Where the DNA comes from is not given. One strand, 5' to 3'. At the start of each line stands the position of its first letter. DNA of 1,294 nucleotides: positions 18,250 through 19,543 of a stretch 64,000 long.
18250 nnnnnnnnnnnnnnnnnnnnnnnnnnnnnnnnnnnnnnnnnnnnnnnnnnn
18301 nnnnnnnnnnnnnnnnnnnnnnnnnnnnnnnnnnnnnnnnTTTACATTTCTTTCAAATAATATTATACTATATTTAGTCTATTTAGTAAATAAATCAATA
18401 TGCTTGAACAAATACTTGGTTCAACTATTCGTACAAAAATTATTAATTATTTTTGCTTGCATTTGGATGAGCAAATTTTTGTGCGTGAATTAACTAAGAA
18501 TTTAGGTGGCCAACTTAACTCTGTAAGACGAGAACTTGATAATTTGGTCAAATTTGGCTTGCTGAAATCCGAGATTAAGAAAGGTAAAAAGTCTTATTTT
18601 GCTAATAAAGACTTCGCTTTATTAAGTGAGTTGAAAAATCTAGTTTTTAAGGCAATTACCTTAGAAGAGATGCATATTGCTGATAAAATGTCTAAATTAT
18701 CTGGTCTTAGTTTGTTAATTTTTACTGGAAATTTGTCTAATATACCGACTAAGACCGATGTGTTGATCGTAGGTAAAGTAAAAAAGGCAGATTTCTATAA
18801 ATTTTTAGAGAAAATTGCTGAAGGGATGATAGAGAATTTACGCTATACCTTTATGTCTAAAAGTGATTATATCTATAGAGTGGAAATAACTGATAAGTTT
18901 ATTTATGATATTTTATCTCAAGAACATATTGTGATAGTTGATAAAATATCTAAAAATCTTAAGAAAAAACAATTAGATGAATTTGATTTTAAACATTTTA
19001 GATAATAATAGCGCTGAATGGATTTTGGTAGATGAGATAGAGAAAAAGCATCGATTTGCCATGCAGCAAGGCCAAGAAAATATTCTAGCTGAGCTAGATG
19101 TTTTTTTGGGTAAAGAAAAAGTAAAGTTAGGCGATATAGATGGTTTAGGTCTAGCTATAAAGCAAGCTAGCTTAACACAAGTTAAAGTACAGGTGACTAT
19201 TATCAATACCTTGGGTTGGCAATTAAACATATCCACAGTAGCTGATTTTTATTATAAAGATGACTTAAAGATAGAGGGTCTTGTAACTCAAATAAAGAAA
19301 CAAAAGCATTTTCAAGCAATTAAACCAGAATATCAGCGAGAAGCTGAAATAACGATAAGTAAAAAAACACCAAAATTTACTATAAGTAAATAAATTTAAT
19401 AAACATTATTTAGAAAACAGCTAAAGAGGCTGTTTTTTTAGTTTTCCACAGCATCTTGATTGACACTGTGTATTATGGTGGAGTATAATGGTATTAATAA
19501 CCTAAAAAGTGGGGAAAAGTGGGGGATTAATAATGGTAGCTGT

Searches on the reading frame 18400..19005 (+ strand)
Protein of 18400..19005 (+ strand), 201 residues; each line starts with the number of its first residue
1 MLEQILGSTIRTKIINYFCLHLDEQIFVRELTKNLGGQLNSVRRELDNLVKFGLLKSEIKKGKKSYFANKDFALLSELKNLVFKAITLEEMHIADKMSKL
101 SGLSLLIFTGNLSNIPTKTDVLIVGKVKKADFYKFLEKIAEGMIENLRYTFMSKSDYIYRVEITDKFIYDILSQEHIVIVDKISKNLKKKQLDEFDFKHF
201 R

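Call 3: search_protein_families(library=pfam, proteins=[window:18400-19005:+], max_evalue=1)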
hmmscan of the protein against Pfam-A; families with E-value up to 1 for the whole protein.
window:18400-19005:+ (201 aa): 3 families
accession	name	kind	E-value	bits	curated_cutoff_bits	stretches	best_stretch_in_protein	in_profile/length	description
PF24033.1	DUF7342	-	0.046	14.2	31.6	1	40-91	32-82/150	Family of unknown function (DUF7342)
PF18586.7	zf-CCCH_7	-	0.099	13.4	25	1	147-195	15-64/90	Chromatin remodeling factor Mit1 C-terminal Zn finger 1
PF08100.18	Dimerisation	-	0.15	12.3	25.6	1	25-68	40-83/93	O-methyltransferase dimerisation domain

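Call 4: search_protein_families(library=ncbifam, proteins=[window:18400-19005:+], max_evalue=1)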
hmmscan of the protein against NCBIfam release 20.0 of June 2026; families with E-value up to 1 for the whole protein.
window:18400-19005:+ (201 aa): 3 families
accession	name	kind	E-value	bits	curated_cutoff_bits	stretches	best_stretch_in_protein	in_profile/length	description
TIGR01884.1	cas_HTH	subfamily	0.0026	17.2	60.2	1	27-65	158-196/202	CRISPR-associated CARF protein Csa3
NF033788.1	HTH_metalloreg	subfamily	0.031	14.1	55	1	5-70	7-69/77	metalloregulator ArsR/SmtB family transcription factor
NF053606.1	Sta1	subfamily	0.052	13.6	80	1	24-65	33-78/100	Sta1 family transcriptional regulator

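Call 49: search_solved_structures(query=A4, max_evalue=1, show_alignments=1)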
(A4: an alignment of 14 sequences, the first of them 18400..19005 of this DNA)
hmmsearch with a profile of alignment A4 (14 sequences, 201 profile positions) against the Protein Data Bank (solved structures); distinct sequences matched with E-value up to 1: 16.
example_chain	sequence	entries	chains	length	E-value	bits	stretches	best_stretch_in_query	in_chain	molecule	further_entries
2p4w_A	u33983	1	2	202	0.0057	19.5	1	5-72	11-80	Transcriptional regulatory protein arsR family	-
1ku9_A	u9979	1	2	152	0.018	17.9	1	6-79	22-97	hypothetical protein MJ223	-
1q1h_A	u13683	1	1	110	0.02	17.7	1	22-77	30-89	Transcription Factor E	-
1sfx_A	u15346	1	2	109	0.07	15.9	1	23-86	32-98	Conserved hypothetical protein AF2008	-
3jw4_A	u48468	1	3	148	0.093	15.5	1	13-83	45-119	Transcriptional regulator, MarR/EmrR family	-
3q5f_A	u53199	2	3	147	0.21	14.4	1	30-85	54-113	Transcriptional regulator slyA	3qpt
3deu_A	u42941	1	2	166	0.28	14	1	30-85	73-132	Transcriptional regulator slyA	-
2cfx_A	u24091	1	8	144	0.29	13.9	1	21-59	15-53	HTH-TYPE TRANSCRIPTIONAL REGULATOR LRPC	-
3jth_A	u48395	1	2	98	0.36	13.6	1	9-70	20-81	Transcription activator HlyU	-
4k2e_A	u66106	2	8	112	0.36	13.6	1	9-70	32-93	Transcriptional activator HlyU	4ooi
3r0a_A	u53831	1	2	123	0.37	13.6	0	10-61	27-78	Putative transcriptional regulator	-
5znx_A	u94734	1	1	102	0.4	13.5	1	9-70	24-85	Transcriptional activator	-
2lvs_A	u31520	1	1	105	0.56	13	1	23-90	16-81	Putative uncharacterized protein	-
6j05_A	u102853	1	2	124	0.56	13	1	6-68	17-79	Transcriptional regulator ArsR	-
1zyb_A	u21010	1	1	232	0.65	12.8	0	10-60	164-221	transcription regulator, CRP family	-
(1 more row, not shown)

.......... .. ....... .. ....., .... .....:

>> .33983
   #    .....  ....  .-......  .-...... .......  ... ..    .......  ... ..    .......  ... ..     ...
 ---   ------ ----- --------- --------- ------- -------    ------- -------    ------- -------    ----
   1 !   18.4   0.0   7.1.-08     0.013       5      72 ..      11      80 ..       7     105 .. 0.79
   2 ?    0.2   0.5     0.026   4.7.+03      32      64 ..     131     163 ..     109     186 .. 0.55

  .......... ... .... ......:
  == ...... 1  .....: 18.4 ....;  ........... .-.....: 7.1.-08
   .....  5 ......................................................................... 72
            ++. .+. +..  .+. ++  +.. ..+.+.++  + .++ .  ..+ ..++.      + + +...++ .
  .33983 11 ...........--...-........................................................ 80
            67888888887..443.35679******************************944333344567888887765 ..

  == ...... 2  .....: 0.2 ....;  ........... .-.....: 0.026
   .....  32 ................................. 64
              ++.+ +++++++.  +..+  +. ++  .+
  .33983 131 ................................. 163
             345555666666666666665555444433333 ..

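Call 50: search_protein_families(library=pfam, alignment_id=A4, max_evalue=0.1)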
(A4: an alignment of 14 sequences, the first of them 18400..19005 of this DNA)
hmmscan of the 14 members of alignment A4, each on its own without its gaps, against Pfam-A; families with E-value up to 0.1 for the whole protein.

A. member 1, window:18400-19005:+ (201 aa): 2 families
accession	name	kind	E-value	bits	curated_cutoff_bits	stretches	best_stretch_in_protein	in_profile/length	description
PF24033.1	DUF7342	-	0.046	14.2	31.6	1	40-91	32-82/150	Family of unknown function (DUF7342)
PF18586.7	zf-CCCH_7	-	0.099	13.4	25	0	147-195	15-64/90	Chromatin remodeling factor Mit1 C-terminal Zn finger 1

B. families by the number of members that match (of 14 scanned): 23 families
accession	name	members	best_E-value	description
PF24033.1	DUF7342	9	0.0003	Family of unknown function (DUF7342)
PF12840.13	HTH_20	7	0.0049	Helix-turn-helix domain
PF25212.1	HVO_A0114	6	4.7e-05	HVO_A0114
PF14394.12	DUF4423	5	0.00043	Domain of unknown function (DUF4423)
PF13730.12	HTH_36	5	0.0044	Helix-turn-helix domain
PF07381.18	EarA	3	0.0071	EarA-like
PF09339.16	HTH_IclR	3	0.02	IclR helix-turn-helix domain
PF22979.2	HTH_69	1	0.0012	Winged helix-turn-helix domain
PF08279.18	HTH_11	1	0.0019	HTH domain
PF17782.7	DprA_WH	1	0.003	DprA winged helix domain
PF14647.11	FAM91_N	1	0.017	FAM91 N-terminus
PF01978.25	TrmB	1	0.018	Sugar-specific transcriptional regulator TrmB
PF00392.27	GntR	1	0.019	Bacterial regulatory proteins, gntR family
PF01022.26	HTH_5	1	0.025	Bacterial regulatory protein, arsR family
PF18530.7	Swi6_N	1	0.033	Swi6 N-terminal domain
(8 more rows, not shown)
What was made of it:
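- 18400..19005 (+): Divergent partner gene: 201-aa protein with an N-terminal ArsR/MarR-type winged helix and an uncharacterised C-terminal domain. Calls 4, 49, 50.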

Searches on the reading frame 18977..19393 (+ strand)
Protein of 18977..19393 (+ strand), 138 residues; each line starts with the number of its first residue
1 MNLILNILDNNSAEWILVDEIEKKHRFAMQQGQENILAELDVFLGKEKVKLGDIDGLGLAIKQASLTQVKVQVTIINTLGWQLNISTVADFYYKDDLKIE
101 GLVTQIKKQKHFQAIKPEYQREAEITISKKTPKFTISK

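Call 3: search_protein_families(library=pfam, proteins=[window:18977-19393:+], max_evalue=1)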
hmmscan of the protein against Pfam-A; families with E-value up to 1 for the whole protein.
window:18977-19393:+ (138 aa): 0 families

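Call 4: search_protein_families(library=ncbifam, proteins=[window:18977-19393:+], max_evalue=1)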
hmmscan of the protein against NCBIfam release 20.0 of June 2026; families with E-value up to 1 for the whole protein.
window:18977-19393:+ (138 aa): 1 family
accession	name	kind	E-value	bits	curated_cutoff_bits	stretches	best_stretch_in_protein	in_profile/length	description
NF038349.1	dPGM_arch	equivalog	0.048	13.5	225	1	49-80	149-181/194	2,3-diphosphoglycerate-dependent phosphoglycerate mutase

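Call 61: search_solved_structures(query=A6, max_evalue=1, show_alignments=1)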
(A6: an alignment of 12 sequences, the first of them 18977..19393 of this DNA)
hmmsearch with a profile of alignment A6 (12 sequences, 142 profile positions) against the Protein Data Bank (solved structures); distinct sequences matched with E-value up to 1: 9.
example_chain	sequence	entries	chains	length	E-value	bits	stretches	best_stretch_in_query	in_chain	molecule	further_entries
3r6m_A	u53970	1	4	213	4.2e-06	30.5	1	10-93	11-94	YeaZ, resuscitation promoting factor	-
4y0w_A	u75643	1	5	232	0.00042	24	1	12-94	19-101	YeaZ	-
3zet_A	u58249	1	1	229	0.00043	24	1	11-95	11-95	PUTATIVE M22 PEPTIDASE YEAZ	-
5br9_A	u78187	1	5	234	0.00043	24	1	12-94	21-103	Uncharacterized protein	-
2gel_A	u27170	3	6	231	0.00044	23.9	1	11-95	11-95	Putative Gram negative resuscitation promoting factor | PUTATIVE M22 PEPTIDASE YEAZ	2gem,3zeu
4wq4_C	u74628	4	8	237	0.0015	22.2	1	11-93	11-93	tRNA threonylcarbamoyladenosine biosynthesis protein TsaB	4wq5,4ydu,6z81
1okj_A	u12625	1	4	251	0.0018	21.9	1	12-93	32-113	TRNA THREONYLCARBAMOYLADENOSINE BIOSYNTHESIS PROTEIN TSAB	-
8iey_B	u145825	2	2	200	0.073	16.7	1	14-92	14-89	Gcp-like domain-containing protein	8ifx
8iey_A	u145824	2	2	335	0.11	16.1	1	30-100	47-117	tRNA N6-adenosine threonylcarbamoyltransferase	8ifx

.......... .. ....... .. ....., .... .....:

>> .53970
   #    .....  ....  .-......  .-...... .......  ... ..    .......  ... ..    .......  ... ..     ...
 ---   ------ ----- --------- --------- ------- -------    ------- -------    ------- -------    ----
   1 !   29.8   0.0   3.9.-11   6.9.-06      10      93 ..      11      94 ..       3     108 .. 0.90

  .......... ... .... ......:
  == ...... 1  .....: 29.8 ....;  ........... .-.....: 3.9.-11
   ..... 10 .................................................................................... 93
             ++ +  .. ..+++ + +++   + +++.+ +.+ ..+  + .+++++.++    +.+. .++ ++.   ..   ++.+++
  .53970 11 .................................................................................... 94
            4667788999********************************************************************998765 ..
